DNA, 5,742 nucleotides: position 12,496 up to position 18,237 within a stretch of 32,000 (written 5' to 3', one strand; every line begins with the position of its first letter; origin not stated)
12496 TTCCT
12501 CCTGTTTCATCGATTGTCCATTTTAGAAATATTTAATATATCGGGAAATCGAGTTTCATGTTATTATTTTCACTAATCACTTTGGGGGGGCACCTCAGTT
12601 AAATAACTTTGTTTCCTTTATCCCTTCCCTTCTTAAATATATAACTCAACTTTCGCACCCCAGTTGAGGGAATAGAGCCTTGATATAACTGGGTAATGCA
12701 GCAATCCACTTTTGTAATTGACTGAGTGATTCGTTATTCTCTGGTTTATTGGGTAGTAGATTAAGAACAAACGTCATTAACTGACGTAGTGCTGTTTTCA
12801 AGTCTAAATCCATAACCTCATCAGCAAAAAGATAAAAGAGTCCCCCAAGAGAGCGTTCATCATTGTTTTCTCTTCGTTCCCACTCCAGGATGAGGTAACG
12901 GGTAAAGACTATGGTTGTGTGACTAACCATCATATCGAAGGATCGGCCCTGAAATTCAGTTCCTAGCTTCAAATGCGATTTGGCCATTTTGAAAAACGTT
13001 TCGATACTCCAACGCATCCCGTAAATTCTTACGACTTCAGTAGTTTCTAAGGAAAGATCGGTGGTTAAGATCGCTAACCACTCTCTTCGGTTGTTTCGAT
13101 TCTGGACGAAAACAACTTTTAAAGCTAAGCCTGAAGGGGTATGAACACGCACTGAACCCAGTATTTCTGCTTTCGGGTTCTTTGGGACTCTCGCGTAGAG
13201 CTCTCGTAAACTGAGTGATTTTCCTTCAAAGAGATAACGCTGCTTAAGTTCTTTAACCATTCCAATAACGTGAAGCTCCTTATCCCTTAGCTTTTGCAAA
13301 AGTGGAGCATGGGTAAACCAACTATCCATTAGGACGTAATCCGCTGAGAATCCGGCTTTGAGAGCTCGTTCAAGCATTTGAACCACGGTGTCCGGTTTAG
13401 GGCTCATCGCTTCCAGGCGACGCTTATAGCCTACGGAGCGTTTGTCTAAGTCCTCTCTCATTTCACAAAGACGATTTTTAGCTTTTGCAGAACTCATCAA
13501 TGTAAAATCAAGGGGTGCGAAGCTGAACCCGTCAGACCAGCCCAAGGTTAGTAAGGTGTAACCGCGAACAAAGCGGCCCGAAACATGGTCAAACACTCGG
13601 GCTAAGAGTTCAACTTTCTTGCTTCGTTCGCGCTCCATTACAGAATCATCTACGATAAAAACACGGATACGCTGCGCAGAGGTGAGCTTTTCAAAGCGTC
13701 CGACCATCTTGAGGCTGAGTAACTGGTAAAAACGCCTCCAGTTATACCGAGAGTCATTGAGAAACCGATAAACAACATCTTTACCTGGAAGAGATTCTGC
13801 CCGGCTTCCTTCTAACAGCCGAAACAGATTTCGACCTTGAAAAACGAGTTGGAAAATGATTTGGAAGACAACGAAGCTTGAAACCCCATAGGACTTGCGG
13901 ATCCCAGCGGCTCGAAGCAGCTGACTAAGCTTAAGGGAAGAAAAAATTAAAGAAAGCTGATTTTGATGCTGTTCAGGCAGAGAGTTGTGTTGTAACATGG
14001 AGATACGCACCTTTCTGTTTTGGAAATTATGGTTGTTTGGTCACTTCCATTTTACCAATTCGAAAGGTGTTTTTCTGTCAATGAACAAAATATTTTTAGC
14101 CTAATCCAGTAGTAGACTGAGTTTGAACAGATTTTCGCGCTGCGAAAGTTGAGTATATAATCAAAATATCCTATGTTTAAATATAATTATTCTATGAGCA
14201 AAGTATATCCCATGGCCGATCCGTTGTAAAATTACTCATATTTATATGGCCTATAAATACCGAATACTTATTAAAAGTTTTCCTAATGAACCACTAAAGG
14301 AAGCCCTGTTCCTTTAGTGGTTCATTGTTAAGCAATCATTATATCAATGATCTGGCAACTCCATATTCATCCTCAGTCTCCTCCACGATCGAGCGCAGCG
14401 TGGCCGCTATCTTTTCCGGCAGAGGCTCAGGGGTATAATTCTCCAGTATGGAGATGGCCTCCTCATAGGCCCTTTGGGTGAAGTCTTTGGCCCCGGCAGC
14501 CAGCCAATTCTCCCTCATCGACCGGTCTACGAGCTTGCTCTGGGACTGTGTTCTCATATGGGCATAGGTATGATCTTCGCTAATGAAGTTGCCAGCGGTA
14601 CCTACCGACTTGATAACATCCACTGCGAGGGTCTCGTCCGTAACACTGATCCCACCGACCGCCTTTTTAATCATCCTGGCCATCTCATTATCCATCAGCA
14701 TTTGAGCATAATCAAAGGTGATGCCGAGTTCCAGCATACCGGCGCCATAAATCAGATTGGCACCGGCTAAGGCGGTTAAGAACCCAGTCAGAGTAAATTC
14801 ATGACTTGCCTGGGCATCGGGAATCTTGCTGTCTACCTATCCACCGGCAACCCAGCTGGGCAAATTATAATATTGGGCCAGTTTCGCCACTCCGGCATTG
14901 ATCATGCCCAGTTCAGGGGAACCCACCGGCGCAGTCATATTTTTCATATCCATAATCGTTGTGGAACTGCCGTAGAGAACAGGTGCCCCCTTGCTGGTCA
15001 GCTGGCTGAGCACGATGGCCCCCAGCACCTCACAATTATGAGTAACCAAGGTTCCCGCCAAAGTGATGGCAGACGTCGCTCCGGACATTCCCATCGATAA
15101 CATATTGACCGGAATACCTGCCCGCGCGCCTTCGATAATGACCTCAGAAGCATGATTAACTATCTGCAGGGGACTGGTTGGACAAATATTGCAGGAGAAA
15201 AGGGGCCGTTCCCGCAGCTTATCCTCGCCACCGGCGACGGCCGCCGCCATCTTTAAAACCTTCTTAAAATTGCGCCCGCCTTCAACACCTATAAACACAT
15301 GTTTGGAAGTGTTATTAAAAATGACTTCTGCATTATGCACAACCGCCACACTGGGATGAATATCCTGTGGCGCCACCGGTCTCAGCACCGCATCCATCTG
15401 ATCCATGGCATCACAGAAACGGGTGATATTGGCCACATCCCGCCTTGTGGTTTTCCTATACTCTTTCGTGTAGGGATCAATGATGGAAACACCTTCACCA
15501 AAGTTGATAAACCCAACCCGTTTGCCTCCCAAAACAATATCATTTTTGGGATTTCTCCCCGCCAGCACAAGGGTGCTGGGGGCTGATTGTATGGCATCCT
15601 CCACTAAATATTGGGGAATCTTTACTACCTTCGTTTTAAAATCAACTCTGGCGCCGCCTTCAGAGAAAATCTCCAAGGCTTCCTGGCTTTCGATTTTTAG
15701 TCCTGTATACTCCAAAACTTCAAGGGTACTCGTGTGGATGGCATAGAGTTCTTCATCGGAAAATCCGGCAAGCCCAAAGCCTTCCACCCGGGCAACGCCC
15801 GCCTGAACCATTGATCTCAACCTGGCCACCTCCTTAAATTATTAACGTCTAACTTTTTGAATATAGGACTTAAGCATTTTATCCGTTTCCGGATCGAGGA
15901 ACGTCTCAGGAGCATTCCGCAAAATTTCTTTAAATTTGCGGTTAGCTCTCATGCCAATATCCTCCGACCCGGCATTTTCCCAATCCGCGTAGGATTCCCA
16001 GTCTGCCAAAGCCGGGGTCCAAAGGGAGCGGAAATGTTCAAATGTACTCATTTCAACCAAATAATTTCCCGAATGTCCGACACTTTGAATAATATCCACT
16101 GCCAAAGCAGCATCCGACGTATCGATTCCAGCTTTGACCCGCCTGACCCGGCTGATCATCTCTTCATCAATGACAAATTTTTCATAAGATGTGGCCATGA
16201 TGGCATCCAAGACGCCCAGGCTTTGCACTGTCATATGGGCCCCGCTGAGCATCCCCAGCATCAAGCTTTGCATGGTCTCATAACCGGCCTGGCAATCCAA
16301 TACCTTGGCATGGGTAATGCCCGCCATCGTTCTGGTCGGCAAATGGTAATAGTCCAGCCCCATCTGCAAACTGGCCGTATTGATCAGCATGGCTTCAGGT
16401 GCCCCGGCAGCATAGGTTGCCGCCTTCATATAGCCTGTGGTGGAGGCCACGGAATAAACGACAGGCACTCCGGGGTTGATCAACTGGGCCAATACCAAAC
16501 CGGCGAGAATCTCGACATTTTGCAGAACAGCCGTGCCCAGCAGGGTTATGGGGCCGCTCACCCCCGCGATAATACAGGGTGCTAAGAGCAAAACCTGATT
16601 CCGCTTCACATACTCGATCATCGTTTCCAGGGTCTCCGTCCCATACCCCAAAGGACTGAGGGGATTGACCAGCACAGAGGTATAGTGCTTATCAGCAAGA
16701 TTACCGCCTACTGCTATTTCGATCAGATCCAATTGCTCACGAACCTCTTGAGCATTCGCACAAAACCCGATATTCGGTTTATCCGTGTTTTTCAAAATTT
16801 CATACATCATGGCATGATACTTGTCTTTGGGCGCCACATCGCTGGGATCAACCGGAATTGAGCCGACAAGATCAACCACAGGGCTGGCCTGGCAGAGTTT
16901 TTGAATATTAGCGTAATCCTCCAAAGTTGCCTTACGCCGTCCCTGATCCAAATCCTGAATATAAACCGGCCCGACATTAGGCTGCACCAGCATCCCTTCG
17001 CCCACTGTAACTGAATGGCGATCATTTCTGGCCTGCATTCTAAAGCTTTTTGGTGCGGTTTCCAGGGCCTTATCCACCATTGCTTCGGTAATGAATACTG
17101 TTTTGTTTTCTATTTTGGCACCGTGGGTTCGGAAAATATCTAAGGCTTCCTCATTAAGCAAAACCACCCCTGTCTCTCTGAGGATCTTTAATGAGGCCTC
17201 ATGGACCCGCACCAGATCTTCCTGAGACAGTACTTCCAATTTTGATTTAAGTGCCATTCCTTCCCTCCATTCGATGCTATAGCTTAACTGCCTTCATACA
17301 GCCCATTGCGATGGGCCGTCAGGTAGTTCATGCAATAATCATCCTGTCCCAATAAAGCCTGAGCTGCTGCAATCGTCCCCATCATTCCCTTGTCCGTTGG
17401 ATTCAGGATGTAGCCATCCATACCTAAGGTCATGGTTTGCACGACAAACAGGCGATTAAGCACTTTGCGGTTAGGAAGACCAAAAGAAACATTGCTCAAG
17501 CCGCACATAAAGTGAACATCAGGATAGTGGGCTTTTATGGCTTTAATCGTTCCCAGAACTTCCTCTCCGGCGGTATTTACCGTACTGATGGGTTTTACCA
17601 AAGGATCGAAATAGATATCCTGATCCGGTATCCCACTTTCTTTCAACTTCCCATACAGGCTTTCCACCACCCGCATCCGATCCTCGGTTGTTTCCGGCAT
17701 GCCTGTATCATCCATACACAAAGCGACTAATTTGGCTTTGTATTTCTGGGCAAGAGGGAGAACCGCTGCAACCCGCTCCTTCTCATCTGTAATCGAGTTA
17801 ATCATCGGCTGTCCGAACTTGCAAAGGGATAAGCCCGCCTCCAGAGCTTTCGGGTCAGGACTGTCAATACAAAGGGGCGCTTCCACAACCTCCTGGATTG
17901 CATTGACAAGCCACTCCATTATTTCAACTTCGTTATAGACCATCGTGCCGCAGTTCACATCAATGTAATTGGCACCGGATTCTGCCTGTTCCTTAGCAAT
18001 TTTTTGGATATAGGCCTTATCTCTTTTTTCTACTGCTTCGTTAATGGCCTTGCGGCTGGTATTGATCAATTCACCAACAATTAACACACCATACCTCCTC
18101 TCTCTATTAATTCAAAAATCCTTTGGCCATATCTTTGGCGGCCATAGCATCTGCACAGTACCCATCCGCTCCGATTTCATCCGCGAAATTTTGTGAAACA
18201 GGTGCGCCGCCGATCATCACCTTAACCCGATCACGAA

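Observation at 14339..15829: Two track ORFs are one mttB gene recoded through an in-frame UAG (codon 331, 14839..14837)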

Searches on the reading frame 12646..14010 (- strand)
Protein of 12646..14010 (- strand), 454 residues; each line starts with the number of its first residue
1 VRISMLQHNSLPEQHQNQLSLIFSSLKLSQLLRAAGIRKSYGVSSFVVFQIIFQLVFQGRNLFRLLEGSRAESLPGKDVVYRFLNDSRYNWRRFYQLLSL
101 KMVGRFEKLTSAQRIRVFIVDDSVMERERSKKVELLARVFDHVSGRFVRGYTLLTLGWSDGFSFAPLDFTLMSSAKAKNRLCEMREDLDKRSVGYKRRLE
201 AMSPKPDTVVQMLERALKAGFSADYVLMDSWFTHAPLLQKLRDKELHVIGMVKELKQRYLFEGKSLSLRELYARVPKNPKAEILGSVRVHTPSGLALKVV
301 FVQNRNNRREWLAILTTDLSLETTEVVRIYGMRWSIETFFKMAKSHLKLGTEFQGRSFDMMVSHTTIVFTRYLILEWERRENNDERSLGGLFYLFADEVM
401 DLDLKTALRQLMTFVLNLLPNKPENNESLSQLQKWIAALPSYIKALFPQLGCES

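Call 6: search_protein_families(library=pfam, proteins=[window:12646-14010:-])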
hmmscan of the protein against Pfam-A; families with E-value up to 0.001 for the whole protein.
window:12646-14010:- (454 aa): 2 families
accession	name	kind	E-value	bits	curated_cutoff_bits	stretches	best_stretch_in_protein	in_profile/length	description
PF13546.12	DDE_5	-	7.4e-22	78.6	27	1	79-253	46-209/272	DDE superfamily endonuclease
PF01609.27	DDE_Tnp_1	-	6.4e-10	39.5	23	1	209-369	65-195/200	Transposase DDE domain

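Call 9: search_protein_families(library=ncbifam, proteins=[window:12646-14010:-])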
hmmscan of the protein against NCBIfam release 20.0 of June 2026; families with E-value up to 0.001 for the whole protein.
window:12646-14010:- (454 aa): 9 families
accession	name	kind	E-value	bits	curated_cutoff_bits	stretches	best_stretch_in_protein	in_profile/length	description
NF049925.1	transpos_IS4_4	equivalog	6.8e-175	582.1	250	1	16-452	2-447/449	IS4 family transposase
NF033540.2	transpos_IS701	equivalog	3.7e-31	108.7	150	1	75-379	47-363/363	IS701 family transposase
NF049921.1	transpos_IS701_2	equivalog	1e-30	107.2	250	1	76-382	29-294/318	IS701 family transposase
NF049999.1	transpos_IS701_3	equivalog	2.1e-26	92.8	170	2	293-373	273-355/412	IS701 family transposase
NF033592.1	transpos_IS4_1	equivalog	8e-12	44.9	115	1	222-377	176-330/332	IS4 family transposase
NF033590.1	transpos_IS4_3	equivalog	4.5e-07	29.2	160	1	310-442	253-377/405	IS4 family transposase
NF033591.1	transpos_IS4_2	equivalog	8.9e-06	25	152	1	237-346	133-247/340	IS4 family transposase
NF033559.2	transpos_IS1634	equivalog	1.5e-05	24.3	100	1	302-374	351-422/483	IS1634 family transposase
NF041680.1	transp_NF041680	equivalog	0.00011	21.3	440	0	305-356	295-346/439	NF041680 family putative transposase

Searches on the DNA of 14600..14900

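Call 29: search_rna_families(source=window, start=14600, end=14900, threshold=gathering, show_alignments=1)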
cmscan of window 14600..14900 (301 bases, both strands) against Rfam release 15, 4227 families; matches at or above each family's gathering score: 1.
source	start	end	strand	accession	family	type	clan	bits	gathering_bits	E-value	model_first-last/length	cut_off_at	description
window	14740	14839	-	RF02510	PYLIS_3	Cis-reg;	-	95.2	38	8e-21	1-100/100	no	Pyrrolysine insertion sequence mttB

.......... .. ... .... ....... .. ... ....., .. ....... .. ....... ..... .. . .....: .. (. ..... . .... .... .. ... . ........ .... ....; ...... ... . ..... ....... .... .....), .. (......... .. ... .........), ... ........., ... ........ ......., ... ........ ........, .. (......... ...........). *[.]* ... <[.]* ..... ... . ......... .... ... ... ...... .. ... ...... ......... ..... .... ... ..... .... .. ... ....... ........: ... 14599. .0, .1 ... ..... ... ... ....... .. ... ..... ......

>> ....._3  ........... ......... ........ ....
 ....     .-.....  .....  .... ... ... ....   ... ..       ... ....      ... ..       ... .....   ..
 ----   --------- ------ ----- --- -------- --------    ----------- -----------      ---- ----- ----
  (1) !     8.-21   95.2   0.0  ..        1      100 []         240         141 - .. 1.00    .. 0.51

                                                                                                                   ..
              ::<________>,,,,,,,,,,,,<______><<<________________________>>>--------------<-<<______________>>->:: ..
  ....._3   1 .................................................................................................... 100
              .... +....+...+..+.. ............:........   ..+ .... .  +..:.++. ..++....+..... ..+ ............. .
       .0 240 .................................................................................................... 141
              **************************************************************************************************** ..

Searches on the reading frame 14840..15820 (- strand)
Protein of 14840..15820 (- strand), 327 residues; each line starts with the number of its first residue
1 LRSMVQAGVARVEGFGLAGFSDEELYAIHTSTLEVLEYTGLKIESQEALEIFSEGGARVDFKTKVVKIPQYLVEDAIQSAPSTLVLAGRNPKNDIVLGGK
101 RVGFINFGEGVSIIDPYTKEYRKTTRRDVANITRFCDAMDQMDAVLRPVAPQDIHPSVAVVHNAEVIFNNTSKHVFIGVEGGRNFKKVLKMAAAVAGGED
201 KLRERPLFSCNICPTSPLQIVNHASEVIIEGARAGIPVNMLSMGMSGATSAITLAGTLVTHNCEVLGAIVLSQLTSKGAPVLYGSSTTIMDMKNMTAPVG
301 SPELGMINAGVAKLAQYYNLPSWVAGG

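Call 48: list_cluster_members(proteins=[window:14840-15820:-, window:14342-14737:-, window:2029-2892:-])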
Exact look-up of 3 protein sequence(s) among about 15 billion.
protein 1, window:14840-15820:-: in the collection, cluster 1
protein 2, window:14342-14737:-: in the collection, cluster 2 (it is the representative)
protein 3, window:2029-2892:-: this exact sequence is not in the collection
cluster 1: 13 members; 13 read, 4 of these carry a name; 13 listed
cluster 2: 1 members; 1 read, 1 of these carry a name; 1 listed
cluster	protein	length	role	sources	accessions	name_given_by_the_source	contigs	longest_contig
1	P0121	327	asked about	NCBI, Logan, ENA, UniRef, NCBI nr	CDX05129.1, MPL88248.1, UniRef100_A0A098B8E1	Glycine betaine methyltransferase [bioreactor metagenome] | Trimethylamine methyltransferase I MttB n=2 Tax=root TaxID=1 RepID=A0A098B8E1_DESHA | Trimethylamine methyltransferase I MttB [Desulfitobacterium hafniense]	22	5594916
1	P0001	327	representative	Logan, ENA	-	-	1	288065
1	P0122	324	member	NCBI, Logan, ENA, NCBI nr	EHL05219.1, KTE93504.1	trimethylamine methyltransferase [Desulfitobacterium hafniense DP7]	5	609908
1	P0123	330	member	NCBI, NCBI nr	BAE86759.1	hypothetical protein DSY4970 [Desulfitobacterium hafniense Y51]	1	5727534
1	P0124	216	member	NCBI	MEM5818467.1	MAG: trimethylamine methyltransferase family protein, partial [Desulfitobacterium ...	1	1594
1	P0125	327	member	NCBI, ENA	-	-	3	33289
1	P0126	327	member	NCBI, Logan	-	-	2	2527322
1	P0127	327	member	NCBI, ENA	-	-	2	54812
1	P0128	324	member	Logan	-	-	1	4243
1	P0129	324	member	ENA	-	-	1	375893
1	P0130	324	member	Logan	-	-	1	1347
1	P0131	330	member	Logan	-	-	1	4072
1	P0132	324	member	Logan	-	-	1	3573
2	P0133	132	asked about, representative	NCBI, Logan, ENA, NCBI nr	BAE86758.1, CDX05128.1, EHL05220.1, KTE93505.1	Glycine betaine methyltransferase [bioreactor metagenome] | hypothetical protein HMPREF0322_04149 [Desulfitobacterium hafniense DP7]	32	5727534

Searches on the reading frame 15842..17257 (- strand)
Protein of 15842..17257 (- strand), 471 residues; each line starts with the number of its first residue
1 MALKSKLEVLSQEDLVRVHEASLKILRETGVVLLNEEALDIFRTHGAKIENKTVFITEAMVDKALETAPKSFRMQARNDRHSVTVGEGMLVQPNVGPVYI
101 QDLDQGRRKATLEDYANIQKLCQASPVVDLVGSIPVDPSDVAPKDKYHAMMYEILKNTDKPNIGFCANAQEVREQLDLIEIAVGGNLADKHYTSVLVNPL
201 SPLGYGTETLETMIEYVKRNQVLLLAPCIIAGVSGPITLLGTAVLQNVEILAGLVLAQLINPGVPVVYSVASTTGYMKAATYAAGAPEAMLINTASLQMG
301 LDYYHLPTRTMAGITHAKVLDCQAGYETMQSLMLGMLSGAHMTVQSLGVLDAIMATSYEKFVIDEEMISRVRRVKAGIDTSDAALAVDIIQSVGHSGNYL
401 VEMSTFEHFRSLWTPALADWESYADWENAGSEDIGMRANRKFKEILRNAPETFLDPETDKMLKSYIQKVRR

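Call 6: search_protein_families(library=pfam, proteins=[window:15842-17257:-])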
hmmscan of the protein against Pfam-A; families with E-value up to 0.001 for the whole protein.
window:15842-17257:- (471 aa): 1 family
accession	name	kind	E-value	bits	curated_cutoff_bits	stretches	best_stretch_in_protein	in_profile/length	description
PF06253.16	MTTB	-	3e-120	402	25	1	6-468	30-494/500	Trimethylamine methyltransferase (MTTB)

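Call 9: search_protein_families(library=ncbifam, proteins=[window:15842-17257:-])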
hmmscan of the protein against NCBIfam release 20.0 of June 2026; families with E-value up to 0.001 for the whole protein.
window:15842-17257:- (471 aa): 1 family
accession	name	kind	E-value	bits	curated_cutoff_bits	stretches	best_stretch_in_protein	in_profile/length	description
TIGR02369.2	trimeth_pyl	equivalog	2.2e-102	343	525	1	6-468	2-467/469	[trimethylamine--corrinoid protein] Co-methyltransferase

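Call 23: search_solved_structures(query=window:15842-17257:-, show_alignments=1)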
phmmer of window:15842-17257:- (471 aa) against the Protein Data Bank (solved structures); distinct sequences matched with E-value up to 0.001: 5.
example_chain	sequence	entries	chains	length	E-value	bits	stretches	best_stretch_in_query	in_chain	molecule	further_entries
2qne_A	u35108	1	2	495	2.9e-94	319.7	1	4-467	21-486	Putative methyltransferase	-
9yce_A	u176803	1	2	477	3.7e-94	319.3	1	6-467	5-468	Glycine betaine methyltransferase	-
4yyc_A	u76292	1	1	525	3.9e-70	240.2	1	7-468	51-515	Putative trimethylamine methyltransferase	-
7xcl_A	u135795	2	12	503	1.8e-54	188.6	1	7-468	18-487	Trimethylamine methyltransferase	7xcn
7xcm_A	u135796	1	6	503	3.2e-54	187.8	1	7-468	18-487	Trimethylamine methyltransferase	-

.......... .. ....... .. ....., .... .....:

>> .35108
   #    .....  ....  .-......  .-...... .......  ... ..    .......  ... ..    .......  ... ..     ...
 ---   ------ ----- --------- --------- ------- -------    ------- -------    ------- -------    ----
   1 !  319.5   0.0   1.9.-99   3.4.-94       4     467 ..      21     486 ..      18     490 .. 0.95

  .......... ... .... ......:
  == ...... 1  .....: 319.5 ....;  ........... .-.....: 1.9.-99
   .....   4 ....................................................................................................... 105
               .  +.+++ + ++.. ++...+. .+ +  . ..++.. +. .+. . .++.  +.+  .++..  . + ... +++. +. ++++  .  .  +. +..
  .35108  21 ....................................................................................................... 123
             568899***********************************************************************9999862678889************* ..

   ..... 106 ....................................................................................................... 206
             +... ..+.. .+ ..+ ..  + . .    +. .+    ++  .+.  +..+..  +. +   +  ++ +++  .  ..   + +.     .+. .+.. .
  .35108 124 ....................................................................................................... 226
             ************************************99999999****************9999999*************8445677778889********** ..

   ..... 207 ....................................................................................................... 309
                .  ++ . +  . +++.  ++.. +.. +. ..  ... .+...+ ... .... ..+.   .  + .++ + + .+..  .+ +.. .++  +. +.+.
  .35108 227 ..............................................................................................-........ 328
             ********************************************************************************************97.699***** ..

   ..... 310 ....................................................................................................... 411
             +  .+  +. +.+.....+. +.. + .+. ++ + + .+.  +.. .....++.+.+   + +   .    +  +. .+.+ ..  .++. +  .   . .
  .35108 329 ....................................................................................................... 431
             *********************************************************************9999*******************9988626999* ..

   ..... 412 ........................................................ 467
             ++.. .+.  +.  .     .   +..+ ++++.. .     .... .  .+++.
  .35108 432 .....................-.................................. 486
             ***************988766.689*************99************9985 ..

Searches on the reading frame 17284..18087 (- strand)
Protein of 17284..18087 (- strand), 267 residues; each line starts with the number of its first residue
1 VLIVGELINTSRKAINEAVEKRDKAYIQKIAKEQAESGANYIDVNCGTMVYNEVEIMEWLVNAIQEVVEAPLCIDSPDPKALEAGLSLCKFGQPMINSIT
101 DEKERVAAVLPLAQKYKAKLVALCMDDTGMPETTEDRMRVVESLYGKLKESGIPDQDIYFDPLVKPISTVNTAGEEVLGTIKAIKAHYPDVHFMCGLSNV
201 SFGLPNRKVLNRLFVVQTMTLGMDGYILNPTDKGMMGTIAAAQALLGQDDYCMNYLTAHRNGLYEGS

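Call 6: search_protein_families(library=pfam, proteins=[window:17284-18087:-])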
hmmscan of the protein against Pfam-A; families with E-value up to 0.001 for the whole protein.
window:17284-18087:- (267 aa): 2 families
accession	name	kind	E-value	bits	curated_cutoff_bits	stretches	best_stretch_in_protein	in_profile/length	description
PF00809.28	Pterin_bind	-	2.3e-24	86.8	25.5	1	6-227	2-242/244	Pterin binding enzyme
PF03599.22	CdhD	-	6.5e-06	25.6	24.8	1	13-163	46-177/387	CO dehydrogenase/acetyl-CoA synthase delta subunit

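Call 9: search_protein_families(library=ncbifam, proteins=[window:17284-18087:-])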
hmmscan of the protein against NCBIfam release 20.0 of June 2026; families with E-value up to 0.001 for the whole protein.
window:17284-18087:- (267 aa): 5 families
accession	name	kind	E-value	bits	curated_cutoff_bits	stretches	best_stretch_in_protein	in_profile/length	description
NF005719.0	PRK07535.1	domain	1e-116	388.8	259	1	1-265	1-264/268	methyltetrahydrofolate:corrinoid/iron-sulfur protein methyltransferase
NF040758.1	CODH_ACS_meth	exception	4e-47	160.8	370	1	2-256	5-259/261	carbon monoxide dehydrogenase/acetyl-CoA synthase methytransferase subunit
TIGR02082.1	metH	equivalog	1.1e-39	135.9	1010.85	1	2-241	344-597/1182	methionine synthase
NF007024.0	PRK09490.1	equivalog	4.2e-24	84.4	1497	1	4-232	363-605/1234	methionine synthase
NF003195.0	PRK04165.1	equivalog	8.4e-06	24.9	306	1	28-123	112-207/450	acetyl-CoA decarbonylase/synthase complex subunit gamma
